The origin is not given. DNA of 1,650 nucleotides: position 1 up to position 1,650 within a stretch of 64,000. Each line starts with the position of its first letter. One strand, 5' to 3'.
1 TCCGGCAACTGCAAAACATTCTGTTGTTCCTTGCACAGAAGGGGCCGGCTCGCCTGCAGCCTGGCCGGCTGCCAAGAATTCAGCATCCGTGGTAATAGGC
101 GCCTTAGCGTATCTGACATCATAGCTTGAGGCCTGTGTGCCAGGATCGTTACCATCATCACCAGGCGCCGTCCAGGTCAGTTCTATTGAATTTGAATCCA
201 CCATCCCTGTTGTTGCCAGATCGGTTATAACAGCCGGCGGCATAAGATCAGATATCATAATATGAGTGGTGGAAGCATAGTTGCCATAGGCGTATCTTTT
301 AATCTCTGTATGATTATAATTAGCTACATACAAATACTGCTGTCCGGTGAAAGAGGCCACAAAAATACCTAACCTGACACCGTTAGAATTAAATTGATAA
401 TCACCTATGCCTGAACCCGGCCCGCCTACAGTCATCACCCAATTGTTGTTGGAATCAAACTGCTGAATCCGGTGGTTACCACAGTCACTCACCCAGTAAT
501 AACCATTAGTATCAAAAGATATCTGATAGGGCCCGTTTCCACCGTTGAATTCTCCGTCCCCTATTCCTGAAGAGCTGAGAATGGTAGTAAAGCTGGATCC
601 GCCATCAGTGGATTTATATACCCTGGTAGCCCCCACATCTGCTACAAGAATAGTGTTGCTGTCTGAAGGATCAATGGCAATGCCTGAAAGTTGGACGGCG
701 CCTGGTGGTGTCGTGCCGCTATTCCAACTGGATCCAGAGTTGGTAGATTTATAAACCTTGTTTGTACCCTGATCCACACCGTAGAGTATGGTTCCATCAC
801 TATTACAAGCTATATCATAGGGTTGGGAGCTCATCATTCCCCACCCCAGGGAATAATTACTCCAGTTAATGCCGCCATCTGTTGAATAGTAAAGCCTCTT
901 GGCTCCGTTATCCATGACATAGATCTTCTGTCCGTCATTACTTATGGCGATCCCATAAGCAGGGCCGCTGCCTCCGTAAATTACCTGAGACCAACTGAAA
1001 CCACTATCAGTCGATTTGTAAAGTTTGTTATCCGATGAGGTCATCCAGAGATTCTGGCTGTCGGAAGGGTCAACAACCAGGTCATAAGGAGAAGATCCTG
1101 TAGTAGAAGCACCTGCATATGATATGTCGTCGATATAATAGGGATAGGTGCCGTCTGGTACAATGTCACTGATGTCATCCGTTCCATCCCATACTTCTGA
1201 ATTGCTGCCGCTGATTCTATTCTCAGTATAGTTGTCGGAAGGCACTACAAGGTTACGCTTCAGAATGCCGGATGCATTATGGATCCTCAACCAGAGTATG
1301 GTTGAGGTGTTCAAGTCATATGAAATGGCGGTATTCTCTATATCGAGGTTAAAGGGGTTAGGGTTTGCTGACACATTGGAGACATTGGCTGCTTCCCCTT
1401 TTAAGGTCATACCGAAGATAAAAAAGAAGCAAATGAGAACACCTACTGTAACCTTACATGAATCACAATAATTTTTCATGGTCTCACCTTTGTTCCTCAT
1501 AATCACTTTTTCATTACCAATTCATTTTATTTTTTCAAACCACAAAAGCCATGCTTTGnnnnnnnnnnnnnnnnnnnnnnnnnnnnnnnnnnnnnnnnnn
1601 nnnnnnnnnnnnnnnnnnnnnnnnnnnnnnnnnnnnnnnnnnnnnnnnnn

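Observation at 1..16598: Twelve-gene envelope cluster: candidate outer-membrane electron conduit of an unrecognised composition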

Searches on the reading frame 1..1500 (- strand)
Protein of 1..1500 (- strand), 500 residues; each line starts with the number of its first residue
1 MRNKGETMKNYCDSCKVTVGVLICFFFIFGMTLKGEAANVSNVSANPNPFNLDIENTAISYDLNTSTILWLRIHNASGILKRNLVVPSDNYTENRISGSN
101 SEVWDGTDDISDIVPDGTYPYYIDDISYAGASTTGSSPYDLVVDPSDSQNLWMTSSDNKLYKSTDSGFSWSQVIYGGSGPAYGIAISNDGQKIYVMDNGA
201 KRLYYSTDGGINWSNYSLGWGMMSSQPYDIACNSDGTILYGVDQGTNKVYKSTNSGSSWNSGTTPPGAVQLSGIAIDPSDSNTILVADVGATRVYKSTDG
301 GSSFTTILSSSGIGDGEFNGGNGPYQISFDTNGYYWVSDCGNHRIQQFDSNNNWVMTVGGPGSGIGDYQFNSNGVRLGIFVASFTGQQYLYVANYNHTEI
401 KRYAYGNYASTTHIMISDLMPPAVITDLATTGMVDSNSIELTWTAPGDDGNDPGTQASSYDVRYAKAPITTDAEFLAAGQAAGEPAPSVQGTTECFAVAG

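Call 8: search_protein_families(library=pfam, proteins=[window:1-1500:-], max_evalue=0.01)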
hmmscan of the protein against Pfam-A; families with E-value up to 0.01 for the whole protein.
window:1-1500:- (500 aa): 3 families
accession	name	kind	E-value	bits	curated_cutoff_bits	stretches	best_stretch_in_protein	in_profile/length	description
PF15902.12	Sortilin-Vps10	-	1.9e-09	37.3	33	2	247-307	1-60/446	Sortilin, neurotensin receptor 3,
PF01436.27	NHL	-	1.2e-07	31.9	20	1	327-348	7-28/28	NHL repeat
PF14870.12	PSII_BNR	-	0.00015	21.6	27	1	143-262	25-140/303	Photosynthesis system II assembly factor YCF48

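Call 76: search_protein_families(library=ncbifam, proteins=[window:1-1500:-], max_evalue=0.001)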
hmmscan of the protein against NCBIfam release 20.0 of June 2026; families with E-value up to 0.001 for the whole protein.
window:1-1500:- (500 aa): 5 families
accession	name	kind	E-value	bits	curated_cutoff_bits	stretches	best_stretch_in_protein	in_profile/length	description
NF045728.1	glycosyl_F510_1955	equivalog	2.4e-19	69.6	175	3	232-340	100-205/246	F510_1955 family glycosylhydrolase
NF010237.0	PRK13684.1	equivalog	1.3e-06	27.7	326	1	143-263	51-168/334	photosynthesis system II assembly factor Ycf48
NF035926.1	scyF_NHL_VPEP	equivalog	2.2e-06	27.1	350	1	262-390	94-215/376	scytonemin biosynthesis PEP-CTERM protein ScyF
TIGR00868.1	hCaCC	subfamily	6.8e-05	20.8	900.85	1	415-480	749-810/863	calcium-activated chloride channel protein 1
NF053688.1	BamI_Bacteroidota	equivalog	0.00044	19.6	370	0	149-214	219-283/452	BamI family beta-barrel-assembly machinery protein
